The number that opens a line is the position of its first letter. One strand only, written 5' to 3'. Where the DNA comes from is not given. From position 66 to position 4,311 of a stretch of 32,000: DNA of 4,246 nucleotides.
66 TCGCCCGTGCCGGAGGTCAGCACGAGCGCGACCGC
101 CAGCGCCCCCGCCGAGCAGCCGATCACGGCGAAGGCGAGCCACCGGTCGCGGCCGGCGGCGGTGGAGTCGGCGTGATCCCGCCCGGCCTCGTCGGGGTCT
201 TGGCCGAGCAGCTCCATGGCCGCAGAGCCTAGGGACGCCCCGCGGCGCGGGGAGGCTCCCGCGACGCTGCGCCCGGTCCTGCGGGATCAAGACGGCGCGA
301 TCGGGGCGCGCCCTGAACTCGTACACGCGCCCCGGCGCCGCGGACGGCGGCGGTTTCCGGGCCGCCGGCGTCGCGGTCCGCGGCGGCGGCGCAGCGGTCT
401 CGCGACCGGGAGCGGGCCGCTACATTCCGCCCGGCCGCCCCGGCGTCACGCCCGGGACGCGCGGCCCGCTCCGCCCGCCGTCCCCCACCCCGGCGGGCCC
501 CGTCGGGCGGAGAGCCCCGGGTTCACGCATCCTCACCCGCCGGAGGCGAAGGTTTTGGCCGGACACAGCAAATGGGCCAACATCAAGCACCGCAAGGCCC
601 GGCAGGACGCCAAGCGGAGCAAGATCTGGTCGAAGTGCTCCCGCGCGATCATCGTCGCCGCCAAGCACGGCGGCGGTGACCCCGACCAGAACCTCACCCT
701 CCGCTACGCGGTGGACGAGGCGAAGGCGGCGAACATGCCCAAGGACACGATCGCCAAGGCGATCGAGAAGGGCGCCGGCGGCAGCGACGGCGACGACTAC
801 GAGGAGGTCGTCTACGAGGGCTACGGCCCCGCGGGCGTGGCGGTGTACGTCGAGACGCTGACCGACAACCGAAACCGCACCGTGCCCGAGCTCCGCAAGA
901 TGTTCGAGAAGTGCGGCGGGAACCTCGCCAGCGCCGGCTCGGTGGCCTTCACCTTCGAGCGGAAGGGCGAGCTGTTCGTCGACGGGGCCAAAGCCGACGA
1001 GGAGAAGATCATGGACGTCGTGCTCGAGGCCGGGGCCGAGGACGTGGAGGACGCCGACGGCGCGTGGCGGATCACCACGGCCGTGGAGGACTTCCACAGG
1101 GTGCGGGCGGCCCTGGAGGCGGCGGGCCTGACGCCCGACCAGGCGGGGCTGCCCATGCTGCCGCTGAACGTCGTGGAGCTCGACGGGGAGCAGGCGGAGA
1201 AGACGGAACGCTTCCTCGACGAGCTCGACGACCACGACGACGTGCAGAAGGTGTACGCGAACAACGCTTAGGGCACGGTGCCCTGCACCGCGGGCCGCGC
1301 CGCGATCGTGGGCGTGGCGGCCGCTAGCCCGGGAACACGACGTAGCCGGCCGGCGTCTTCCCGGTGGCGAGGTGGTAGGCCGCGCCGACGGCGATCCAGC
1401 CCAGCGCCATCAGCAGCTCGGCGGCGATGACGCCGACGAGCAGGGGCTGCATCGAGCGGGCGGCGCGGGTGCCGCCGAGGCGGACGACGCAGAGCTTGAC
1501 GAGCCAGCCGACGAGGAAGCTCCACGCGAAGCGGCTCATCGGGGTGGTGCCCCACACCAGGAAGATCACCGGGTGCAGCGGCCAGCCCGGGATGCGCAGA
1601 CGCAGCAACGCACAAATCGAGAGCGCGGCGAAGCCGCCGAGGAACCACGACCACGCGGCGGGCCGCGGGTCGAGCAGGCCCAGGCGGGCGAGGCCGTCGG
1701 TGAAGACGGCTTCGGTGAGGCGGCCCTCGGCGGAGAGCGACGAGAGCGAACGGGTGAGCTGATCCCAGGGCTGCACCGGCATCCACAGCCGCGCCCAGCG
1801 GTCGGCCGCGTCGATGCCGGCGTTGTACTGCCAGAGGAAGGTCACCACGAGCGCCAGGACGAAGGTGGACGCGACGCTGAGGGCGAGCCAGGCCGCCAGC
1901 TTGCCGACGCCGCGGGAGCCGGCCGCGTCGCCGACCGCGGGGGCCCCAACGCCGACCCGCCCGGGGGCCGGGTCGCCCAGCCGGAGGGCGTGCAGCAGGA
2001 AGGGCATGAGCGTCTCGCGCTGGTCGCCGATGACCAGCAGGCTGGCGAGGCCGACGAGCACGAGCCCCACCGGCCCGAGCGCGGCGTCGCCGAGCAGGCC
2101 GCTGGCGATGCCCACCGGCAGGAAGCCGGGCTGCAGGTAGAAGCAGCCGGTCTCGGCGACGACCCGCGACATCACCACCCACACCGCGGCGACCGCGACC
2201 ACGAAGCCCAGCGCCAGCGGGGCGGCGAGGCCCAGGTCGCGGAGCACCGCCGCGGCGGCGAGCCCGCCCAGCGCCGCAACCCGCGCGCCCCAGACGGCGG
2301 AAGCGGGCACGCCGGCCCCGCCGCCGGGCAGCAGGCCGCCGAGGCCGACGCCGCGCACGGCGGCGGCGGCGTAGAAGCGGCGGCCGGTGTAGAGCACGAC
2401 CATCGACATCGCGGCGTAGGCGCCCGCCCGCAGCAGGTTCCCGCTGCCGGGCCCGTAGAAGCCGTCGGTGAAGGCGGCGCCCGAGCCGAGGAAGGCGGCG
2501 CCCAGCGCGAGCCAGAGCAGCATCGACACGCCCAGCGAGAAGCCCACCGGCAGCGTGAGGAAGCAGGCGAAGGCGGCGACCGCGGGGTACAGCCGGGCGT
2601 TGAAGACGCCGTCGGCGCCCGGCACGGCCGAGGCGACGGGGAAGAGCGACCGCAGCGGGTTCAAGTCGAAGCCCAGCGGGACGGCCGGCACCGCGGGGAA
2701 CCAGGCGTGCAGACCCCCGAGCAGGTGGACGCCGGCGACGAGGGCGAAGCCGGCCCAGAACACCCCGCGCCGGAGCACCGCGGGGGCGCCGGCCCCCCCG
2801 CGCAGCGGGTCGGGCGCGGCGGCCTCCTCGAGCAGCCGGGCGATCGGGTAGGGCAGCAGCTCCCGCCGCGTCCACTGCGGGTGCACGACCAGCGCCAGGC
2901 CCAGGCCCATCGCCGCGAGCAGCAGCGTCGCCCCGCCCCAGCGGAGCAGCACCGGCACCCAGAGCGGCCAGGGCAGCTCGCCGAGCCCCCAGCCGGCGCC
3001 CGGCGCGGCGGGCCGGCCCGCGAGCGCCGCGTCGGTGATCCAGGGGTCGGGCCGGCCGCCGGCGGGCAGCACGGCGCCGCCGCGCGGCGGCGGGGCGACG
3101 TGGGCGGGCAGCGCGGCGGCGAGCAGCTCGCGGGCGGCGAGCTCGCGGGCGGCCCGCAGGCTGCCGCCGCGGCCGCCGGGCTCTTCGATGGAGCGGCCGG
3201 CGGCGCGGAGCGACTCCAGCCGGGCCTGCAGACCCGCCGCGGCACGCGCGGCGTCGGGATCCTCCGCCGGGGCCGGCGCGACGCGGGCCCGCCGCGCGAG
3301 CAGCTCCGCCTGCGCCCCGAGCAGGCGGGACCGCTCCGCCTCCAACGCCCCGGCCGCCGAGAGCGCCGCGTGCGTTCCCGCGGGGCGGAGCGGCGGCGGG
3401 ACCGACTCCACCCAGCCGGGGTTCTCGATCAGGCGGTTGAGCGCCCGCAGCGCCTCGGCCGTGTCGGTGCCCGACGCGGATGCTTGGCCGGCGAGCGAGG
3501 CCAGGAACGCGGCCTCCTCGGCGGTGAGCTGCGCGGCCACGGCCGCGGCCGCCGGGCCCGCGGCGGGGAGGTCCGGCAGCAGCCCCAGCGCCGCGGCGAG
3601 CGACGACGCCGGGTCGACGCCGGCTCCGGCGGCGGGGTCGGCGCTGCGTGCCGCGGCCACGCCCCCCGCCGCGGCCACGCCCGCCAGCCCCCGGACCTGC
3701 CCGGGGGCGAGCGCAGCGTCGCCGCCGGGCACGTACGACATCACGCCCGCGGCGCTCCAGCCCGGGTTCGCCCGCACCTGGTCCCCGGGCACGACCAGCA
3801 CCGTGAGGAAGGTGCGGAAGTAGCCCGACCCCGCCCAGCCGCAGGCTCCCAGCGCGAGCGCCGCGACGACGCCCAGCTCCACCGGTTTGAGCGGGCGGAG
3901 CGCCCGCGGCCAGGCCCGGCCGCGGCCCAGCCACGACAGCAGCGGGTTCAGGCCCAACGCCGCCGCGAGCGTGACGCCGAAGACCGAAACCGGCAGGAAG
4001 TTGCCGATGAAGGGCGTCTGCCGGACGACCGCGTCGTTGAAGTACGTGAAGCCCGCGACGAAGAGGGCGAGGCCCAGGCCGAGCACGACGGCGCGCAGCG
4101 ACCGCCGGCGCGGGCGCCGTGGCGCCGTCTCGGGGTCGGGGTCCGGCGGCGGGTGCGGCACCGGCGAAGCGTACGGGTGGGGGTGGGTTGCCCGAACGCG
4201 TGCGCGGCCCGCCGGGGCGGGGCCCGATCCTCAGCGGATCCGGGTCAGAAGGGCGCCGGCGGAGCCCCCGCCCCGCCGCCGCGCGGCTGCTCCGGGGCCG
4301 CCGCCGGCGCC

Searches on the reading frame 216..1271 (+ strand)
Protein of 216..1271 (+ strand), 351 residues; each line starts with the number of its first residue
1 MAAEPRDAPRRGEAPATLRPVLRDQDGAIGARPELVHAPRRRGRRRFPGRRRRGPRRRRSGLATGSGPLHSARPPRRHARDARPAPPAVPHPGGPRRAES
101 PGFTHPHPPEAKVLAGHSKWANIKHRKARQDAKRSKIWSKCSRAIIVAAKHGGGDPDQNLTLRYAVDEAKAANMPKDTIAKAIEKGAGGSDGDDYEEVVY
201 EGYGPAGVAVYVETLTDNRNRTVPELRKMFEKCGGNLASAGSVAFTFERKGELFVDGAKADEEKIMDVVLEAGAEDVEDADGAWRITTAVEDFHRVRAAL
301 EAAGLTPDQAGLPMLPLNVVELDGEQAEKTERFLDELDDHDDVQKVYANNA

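Call 28: find_encoding_contigs(protein=window:216-1271:+, flank=10000, max_places=2)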
Protein window:216-1271:+ (351 aa): no gene with exactly this product is on record in the collection.

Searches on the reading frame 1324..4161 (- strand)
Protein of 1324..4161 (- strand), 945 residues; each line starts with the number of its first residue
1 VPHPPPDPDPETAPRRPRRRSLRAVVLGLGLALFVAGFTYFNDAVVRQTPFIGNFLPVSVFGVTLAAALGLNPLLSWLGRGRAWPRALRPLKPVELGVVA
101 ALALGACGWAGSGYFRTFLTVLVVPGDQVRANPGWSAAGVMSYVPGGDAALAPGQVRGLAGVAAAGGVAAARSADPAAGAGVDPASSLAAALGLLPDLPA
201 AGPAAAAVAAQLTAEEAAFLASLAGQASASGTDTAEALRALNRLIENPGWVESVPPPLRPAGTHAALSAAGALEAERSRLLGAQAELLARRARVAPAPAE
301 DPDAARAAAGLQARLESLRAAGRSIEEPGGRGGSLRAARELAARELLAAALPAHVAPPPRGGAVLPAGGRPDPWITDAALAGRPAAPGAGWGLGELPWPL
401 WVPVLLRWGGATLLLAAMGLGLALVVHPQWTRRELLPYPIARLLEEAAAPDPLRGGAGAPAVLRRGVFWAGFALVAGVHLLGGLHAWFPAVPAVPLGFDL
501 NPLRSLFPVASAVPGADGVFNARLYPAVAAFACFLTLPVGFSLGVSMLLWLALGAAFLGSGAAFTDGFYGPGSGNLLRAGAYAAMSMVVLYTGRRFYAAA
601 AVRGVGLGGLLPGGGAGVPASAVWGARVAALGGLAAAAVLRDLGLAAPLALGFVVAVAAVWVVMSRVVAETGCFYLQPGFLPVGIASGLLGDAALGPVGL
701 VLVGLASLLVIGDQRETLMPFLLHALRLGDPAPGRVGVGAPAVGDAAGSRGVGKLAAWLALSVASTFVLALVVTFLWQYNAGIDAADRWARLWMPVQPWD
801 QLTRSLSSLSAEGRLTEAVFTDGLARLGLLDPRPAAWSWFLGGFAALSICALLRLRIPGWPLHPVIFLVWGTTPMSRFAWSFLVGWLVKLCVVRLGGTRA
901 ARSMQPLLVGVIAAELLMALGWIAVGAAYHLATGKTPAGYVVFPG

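Call 42: find_encoding_contigs(protein=window:1324-4161:-, flank=10000, max_places=2)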
Protein window:1324-4161:- (945 aa): 4 contigs read that carry it; 2 places shown.
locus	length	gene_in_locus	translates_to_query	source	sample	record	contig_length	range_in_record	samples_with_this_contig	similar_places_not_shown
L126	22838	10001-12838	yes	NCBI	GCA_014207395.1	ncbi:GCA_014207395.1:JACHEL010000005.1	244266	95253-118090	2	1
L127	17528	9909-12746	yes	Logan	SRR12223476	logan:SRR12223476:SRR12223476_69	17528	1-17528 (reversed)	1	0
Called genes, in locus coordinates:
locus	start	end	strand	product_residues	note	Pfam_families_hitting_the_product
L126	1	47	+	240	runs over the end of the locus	PF01255:Prenyltransf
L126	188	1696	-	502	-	PF00749:tRNA-synt_1c, PF19269:Anticodon_2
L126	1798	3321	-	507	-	PF00171:Aldedh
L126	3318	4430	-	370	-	PF00989:PAS (weak), PF08448:PAS_4 (weak), PF13188:PAS_8 (weak), PF13581:HATPase_c_2 (weak), PF02518:HATPase_c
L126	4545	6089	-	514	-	PF13481:AAA_25 (weak), PF03796:DnaB_C (faint), PF06745:ATPase, PF13191:AAA_16 (faint), PF23442:DUF7125 (faint), PF09848:SLFN-g3_helicase (faint), PF06745:ATPase, PF13481:AAA_25, +2 more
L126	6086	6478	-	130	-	PF07689:KaiB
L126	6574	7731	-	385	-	PF03054:tRNA_Me_trans, PF20259:tRNA_Me_trans_M, PF20258:tRNA_Me_trans_C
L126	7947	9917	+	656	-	-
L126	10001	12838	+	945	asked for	PF20581:DUF6785, PF20580:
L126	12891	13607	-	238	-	PF20772:TACO1_YebC_N, PF01709:Transcrip_reg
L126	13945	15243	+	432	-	PF07884:VKOR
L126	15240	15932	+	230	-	PF13709:DUF4159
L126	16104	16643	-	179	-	-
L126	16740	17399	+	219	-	PF01583:APS_kinase, PF13671:AAA_33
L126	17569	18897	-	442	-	PF09594:GT87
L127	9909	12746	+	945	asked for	PF20581:DUF6785, PF20580:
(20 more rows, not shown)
